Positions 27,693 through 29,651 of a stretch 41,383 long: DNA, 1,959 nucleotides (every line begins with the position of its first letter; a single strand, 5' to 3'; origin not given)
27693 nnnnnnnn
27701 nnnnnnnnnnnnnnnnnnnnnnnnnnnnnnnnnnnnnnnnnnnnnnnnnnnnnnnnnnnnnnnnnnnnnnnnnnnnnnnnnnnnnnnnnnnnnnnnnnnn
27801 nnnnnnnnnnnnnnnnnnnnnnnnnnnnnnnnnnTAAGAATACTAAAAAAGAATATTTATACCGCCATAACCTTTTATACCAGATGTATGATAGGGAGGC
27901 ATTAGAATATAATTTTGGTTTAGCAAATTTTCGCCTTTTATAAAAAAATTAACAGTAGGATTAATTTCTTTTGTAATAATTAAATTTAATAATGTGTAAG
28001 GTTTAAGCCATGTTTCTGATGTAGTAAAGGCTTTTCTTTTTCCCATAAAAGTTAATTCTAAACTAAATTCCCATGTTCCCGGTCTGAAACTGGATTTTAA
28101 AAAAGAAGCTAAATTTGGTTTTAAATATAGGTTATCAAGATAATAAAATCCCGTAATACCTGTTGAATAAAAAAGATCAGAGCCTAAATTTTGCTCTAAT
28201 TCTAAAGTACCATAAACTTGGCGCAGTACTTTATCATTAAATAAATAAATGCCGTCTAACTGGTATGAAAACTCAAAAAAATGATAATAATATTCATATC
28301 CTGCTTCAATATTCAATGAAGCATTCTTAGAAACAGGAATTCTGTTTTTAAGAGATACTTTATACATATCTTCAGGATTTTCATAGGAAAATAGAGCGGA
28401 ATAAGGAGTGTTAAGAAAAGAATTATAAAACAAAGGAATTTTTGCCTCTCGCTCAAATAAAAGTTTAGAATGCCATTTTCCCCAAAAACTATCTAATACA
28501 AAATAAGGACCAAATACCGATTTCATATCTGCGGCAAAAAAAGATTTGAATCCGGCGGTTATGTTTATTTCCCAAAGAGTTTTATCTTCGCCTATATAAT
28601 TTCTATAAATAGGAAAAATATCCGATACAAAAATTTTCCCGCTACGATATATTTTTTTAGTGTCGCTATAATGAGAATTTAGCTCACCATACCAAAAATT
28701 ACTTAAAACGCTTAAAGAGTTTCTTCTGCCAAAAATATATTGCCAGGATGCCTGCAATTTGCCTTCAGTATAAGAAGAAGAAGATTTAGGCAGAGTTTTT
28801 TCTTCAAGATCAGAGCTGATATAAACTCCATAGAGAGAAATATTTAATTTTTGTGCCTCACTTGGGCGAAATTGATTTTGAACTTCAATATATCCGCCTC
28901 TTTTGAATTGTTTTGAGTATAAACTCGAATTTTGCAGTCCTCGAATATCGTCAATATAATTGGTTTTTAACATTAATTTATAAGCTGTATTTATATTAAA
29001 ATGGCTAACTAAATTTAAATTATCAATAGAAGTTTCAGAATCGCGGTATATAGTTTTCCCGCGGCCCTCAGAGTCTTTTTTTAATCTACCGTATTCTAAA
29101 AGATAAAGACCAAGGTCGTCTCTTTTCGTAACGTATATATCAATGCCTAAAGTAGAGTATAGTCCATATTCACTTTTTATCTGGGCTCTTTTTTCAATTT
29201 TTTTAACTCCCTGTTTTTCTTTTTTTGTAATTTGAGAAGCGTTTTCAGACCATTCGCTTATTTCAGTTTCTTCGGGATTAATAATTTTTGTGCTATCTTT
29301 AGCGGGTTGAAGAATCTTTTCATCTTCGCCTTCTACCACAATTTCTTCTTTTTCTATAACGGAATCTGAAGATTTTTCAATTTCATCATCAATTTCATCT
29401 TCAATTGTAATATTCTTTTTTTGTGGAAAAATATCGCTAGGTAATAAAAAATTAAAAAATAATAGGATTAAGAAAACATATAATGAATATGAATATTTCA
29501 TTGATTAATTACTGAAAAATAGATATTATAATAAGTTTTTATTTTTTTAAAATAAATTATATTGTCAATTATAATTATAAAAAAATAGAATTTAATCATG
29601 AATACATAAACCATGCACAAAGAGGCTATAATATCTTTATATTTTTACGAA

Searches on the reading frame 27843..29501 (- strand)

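Call 18: search_protein_families(library=pfam, proteins=[window:27843-29501:-], max_evalue=0.001)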
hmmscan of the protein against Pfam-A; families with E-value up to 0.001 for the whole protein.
window:27843-29501:- (552 aa): 0 families

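Call 26: search_protein_families(library=pfam, proteins=[window:27843-29501:-], max_evalue=0.1)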
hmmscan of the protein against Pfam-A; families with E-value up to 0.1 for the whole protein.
window:27843-29501:- (552 aa): 1 family
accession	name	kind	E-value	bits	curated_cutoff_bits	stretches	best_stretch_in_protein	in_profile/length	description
PF09716.15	ETRAMP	-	0.027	14.9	29.1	1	1-44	1-47/81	Malarial early transcribed membrane protein (ETRAMP)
